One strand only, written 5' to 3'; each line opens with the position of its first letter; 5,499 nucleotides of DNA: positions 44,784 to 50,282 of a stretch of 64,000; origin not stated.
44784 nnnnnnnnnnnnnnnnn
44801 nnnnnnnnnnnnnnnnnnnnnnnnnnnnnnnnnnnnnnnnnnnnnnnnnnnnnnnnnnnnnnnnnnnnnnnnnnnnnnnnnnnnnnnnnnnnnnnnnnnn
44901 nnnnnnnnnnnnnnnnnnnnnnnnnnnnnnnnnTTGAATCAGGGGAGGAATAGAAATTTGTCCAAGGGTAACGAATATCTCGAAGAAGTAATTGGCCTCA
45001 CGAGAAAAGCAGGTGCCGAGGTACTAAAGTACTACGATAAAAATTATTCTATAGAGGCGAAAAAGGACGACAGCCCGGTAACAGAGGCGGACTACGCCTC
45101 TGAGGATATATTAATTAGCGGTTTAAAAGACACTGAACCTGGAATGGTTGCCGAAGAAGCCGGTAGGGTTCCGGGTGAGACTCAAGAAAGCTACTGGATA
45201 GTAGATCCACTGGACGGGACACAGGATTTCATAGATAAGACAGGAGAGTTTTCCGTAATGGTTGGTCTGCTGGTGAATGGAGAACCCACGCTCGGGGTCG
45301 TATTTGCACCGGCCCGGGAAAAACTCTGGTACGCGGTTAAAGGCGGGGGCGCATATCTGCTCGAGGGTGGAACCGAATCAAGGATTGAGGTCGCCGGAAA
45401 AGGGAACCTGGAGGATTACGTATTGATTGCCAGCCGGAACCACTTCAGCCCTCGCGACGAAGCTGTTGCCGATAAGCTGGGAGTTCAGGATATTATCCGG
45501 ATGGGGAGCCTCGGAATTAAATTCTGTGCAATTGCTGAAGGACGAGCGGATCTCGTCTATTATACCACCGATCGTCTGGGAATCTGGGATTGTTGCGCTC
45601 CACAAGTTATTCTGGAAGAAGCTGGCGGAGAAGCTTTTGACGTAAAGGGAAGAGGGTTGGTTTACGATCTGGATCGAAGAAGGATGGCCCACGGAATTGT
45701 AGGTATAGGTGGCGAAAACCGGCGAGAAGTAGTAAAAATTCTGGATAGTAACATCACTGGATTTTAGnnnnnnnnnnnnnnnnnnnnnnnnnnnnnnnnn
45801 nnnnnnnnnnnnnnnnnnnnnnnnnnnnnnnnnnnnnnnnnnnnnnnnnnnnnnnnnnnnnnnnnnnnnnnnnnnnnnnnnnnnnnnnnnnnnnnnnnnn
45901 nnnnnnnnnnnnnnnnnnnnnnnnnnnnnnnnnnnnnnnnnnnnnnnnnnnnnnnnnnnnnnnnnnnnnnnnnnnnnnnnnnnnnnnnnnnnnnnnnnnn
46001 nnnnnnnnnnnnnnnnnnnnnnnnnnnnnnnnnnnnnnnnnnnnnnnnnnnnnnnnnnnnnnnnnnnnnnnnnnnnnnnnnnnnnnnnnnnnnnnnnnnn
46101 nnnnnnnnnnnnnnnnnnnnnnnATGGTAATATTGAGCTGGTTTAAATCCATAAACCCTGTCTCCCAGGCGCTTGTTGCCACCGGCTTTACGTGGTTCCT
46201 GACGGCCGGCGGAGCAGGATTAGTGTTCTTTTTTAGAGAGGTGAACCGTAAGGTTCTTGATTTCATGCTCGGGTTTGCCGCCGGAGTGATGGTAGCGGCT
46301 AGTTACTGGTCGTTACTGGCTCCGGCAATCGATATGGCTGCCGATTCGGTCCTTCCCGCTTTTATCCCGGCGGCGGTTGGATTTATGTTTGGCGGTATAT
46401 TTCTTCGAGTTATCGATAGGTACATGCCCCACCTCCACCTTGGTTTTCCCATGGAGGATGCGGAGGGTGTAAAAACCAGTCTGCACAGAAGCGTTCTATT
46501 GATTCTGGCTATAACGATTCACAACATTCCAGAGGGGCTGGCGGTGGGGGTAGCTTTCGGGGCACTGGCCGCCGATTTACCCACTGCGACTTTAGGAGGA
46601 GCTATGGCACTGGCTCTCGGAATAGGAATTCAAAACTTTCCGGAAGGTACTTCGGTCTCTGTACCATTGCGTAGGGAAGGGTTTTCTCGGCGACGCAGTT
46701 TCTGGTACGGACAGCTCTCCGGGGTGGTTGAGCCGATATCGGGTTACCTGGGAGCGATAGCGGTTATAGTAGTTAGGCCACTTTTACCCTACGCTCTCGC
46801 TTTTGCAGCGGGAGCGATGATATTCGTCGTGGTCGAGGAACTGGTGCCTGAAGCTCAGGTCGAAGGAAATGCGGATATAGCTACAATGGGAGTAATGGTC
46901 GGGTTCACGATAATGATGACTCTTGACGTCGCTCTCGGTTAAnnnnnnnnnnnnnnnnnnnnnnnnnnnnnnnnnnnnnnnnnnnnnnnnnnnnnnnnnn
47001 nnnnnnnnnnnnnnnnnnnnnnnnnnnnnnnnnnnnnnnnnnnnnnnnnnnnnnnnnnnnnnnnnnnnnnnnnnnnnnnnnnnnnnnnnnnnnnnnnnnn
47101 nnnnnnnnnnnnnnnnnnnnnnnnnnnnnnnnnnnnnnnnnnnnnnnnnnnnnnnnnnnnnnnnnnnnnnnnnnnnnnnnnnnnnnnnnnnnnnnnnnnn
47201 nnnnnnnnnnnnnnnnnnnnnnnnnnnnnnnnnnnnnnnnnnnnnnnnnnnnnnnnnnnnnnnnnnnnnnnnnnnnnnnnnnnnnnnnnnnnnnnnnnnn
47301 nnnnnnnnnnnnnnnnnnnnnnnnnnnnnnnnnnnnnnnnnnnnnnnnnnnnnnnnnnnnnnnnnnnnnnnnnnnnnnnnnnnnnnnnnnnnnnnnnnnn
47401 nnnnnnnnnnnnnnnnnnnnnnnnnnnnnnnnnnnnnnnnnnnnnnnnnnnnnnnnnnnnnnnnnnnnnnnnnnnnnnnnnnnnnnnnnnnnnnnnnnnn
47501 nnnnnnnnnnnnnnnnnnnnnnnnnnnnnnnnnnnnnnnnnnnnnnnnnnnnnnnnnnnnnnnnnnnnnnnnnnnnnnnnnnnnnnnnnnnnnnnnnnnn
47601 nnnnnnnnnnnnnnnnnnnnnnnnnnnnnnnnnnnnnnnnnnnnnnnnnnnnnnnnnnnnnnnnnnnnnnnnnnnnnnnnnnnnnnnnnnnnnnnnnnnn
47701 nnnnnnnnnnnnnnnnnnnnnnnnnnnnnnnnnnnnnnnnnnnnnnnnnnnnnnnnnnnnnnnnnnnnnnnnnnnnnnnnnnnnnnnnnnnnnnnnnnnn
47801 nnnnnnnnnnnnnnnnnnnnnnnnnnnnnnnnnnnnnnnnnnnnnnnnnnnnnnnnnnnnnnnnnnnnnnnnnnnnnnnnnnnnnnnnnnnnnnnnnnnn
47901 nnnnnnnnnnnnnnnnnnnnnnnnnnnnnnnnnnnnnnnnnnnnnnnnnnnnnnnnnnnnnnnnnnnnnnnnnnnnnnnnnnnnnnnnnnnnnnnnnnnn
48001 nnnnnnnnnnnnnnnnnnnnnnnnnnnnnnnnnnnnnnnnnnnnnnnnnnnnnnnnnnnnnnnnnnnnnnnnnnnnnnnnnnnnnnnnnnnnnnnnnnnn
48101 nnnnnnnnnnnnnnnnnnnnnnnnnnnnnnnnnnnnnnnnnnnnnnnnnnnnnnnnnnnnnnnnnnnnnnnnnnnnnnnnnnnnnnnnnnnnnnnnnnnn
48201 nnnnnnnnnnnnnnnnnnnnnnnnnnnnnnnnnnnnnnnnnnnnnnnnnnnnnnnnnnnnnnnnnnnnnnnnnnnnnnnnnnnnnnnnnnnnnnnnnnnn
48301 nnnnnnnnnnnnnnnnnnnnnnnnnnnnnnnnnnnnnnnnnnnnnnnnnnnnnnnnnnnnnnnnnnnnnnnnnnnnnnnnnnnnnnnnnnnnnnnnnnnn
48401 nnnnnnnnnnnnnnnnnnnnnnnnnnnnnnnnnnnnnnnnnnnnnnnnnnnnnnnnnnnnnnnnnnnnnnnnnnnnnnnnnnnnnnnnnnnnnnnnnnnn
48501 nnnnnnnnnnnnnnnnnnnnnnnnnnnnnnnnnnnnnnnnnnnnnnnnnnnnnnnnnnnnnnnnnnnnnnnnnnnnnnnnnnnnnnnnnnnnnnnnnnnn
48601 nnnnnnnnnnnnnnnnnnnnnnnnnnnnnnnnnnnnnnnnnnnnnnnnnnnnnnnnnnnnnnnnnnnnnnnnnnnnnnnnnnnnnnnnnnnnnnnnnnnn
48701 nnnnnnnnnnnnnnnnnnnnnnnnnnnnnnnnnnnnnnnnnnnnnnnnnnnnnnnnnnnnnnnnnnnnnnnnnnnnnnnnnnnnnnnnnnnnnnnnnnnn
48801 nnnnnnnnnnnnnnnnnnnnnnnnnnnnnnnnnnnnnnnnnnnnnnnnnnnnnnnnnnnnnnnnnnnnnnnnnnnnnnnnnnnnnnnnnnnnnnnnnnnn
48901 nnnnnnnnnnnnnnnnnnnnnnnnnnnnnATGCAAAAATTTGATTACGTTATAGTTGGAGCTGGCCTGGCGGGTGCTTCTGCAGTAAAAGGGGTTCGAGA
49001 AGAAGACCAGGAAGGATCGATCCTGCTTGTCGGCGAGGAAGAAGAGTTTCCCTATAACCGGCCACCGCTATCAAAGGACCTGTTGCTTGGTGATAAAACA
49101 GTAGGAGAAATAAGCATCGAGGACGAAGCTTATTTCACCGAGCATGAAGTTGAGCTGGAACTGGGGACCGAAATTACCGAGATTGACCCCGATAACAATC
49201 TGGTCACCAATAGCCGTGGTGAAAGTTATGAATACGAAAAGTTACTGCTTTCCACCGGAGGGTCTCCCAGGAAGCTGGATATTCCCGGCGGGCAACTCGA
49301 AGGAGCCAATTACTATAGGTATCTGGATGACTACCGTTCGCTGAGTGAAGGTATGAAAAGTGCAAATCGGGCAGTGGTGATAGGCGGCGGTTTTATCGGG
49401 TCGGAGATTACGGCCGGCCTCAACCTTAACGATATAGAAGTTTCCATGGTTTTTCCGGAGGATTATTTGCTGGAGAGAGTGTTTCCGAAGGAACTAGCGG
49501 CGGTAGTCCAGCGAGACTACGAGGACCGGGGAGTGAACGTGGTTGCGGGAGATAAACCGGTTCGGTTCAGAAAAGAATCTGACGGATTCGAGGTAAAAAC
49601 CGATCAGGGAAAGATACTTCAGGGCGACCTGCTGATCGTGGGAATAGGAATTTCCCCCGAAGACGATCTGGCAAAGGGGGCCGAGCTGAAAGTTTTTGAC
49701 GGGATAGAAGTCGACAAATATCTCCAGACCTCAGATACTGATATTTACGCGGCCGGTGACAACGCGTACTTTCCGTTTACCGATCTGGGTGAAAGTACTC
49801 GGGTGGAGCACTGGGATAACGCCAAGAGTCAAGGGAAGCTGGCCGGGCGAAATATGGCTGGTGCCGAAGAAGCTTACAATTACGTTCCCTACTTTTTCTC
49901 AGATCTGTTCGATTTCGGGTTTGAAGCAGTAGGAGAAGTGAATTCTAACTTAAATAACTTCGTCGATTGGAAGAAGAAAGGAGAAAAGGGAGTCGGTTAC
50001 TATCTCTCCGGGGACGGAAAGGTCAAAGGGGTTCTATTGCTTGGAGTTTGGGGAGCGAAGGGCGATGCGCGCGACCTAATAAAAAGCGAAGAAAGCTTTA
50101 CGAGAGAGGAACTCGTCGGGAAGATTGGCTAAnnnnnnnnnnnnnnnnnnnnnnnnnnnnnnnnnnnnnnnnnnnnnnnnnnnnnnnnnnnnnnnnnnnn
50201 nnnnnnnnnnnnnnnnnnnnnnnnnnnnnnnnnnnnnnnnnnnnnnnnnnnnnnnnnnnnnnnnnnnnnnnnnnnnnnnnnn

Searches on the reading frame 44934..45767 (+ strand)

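Call 22: search_protein_families(library=pfam, proteins=[window:44934-45767:+])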
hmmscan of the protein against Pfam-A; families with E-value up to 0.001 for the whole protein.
window:44934-45767:+ (277 aa): 1 family
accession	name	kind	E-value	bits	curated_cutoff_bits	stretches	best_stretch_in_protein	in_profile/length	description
PF00459.30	Inositol_P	-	1e-49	169.9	27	1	17-248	7-248/271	Inositol monophosphatase family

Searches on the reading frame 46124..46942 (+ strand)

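Call 22: search_protein_families(library=pfam, proteins=[window:46124-46942:+])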
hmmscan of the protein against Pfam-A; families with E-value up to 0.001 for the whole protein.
window:46124-46942:+ (272 aa): 1 family
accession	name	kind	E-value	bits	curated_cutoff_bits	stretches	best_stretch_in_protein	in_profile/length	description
PF02535.28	Zip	-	9e-22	78.1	35.1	2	111-267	166-322/323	ZIP Zinc transporter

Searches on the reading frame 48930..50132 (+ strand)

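Call 84: search_protein_families(library=pfam, proteins=[window:48930-50132:+], max_evalue=0.00001)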
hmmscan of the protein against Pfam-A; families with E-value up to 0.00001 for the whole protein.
window:48930-50132:+ (400 aa): 4 families
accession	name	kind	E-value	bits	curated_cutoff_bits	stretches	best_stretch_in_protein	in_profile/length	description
PF07992.20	Pyr_redox_2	-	4.7e-62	210.5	26.1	1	4-302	1-291/291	Pyridine nucleotide-disulphide oxidoreductase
PF00070.33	Pyr_redox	-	3.1e-13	50.5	22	1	147-224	1-79/82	Pyridine nucleotide-disulphide oxidoreductase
PF14721.12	AIF_C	-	1.1e-07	32.8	25.9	0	305-347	1-44/130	Apoptosis-inducing factor, mitochondrion-associated, C-term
PF13738.12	Pyr_redox_3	-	2.7e-06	27.3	30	0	68-250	90-276/305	Pyridine nucleotide-disulphide oxidoreductase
